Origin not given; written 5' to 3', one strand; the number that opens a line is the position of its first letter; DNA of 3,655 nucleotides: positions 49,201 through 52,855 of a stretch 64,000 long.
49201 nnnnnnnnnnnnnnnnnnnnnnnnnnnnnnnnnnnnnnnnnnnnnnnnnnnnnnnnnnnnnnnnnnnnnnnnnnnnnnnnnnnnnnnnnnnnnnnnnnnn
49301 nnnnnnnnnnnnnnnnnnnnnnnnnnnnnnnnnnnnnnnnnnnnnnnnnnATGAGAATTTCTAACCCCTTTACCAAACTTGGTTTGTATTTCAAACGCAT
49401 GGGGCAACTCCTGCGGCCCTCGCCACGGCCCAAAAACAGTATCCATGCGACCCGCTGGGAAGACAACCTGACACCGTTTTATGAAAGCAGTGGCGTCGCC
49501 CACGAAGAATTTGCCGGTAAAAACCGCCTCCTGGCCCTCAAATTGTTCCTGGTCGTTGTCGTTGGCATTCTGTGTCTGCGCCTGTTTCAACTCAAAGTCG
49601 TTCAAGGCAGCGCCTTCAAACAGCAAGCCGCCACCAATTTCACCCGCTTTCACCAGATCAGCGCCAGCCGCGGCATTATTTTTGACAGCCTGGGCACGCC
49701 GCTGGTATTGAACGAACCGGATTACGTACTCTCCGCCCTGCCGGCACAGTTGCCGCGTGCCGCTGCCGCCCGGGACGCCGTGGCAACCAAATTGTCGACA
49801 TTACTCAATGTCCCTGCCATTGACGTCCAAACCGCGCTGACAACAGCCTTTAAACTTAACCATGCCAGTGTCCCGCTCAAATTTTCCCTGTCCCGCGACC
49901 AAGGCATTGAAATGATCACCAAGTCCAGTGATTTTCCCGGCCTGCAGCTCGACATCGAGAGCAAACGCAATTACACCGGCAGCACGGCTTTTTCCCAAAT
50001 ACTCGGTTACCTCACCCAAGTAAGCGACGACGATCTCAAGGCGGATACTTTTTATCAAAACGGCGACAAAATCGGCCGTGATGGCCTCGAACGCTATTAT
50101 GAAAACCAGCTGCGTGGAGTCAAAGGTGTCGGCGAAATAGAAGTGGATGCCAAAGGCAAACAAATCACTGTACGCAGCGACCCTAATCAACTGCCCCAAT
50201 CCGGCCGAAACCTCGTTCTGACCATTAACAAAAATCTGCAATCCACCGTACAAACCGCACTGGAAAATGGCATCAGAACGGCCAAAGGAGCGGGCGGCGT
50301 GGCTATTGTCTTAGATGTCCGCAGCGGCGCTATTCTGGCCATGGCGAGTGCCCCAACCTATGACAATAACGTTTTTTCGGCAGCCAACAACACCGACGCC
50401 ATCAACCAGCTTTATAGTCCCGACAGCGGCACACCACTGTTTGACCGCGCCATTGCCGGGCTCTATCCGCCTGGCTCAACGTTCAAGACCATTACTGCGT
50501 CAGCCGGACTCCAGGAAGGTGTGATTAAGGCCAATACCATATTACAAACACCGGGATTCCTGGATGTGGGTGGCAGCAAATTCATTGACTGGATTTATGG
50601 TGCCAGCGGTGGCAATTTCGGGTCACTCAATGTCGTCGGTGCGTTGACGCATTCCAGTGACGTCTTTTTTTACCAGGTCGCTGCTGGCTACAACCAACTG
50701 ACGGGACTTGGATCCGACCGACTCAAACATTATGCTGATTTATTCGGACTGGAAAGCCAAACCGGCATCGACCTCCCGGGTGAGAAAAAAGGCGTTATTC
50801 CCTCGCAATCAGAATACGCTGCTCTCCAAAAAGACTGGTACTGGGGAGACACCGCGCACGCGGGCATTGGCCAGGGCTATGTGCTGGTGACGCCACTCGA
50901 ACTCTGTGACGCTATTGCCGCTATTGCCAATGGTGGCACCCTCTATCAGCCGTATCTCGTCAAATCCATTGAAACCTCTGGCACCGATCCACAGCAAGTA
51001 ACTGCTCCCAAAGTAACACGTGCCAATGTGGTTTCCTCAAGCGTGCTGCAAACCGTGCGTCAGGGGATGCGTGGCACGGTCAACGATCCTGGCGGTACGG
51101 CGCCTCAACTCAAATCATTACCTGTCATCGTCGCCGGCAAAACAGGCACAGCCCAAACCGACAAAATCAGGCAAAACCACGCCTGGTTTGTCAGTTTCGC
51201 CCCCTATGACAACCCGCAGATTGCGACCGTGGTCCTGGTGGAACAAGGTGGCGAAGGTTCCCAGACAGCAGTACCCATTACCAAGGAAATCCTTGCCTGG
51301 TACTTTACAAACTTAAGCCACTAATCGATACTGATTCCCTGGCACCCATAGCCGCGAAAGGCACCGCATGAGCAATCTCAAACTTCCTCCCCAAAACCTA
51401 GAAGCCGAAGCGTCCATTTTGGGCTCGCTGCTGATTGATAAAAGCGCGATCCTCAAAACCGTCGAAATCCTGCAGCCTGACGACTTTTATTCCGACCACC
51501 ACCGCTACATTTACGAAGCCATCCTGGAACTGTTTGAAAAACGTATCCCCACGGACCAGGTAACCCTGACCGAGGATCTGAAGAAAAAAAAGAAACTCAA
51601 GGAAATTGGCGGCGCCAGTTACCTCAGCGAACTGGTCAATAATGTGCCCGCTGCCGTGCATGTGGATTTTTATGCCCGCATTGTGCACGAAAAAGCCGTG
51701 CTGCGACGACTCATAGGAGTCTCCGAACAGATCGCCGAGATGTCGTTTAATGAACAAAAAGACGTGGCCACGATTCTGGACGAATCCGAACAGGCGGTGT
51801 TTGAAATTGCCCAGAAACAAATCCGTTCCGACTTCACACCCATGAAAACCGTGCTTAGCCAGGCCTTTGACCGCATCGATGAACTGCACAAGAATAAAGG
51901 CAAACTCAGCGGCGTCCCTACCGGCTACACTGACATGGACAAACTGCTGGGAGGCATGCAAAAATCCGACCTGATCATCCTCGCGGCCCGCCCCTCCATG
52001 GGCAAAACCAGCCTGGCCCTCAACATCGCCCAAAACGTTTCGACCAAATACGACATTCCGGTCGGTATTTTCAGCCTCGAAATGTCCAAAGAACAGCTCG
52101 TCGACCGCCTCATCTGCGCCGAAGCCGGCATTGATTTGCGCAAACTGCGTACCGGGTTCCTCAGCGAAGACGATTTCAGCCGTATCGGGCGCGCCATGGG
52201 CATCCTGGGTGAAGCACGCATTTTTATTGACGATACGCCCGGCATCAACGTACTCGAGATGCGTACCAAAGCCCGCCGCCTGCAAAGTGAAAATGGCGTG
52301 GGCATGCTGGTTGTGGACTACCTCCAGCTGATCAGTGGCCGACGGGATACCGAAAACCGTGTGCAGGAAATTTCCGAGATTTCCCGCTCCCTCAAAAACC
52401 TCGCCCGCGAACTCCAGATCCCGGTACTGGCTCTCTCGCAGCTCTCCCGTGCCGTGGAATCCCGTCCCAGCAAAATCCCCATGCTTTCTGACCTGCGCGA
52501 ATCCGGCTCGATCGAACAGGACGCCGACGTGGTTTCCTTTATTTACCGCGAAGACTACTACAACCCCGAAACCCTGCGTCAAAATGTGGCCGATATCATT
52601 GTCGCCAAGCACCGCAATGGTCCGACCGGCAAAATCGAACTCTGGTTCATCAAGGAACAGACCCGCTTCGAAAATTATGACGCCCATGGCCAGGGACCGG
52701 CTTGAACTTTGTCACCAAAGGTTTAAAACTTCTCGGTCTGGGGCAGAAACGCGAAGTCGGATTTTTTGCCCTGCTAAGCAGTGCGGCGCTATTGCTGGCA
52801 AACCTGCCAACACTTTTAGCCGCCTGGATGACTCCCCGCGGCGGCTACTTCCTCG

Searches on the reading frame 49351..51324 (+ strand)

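Call 50: search_protein_families(library=pfam, proteins=[window:49351-51324:+], max_evalue=0.01)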
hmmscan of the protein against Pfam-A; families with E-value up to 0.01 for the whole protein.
window:49351-51324:+ (657 aa): 2 families
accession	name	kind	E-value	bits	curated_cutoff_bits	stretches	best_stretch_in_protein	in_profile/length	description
PF00905.27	Transpeptidase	-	5.8e-72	242.9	22.1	1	316-648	1-298/299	Penicillin binding protein transpeptidase domain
PF03717.20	PBP_dimer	-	1.6e-34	120.3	24.4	1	103-274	2-178/180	Penicillin-binding Protein dimerisation domain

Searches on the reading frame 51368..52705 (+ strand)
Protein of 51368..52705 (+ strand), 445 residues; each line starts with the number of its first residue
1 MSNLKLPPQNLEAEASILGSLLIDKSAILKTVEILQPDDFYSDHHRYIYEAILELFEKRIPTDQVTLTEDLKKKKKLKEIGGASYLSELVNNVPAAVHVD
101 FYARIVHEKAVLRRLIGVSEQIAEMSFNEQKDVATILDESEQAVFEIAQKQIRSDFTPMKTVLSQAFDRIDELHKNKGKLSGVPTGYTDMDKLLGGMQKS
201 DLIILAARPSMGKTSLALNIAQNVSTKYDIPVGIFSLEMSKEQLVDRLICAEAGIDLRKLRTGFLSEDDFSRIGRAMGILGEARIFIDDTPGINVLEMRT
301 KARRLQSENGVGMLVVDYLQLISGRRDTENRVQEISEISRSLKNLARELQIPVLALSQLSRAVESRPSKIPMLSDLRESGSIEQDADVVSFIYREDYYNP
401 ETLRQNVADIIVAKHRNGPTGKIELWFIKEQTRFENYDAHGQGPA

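Call 50: search_protein_families(library=pfam, proteins=[window:51368-52705:+], max_evalue=0.01)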
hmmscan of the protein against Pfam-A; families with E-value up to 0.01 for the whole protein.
window:51368-52705:+ (445 aa): 4 families
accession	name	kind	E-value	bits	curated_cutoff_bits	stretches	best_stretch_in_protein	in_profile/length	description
PF03796.21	DnaB_C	-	2.4e-110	368.3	27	1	182-436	1-255/255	DnaB-like helicase C terminal domain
PF00772.26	DnaB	-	4.4e-35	120.3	23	1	7-108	2-103/103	DnaB-like helicase N terminal domain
PF13481.12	AAA_25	-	3.3e-11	43.6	27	1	191-359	23-190/195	AAA domain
PF06745.19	ATPase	-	1.8e-05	24.7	26.6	1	183-344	1-153/231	KaiC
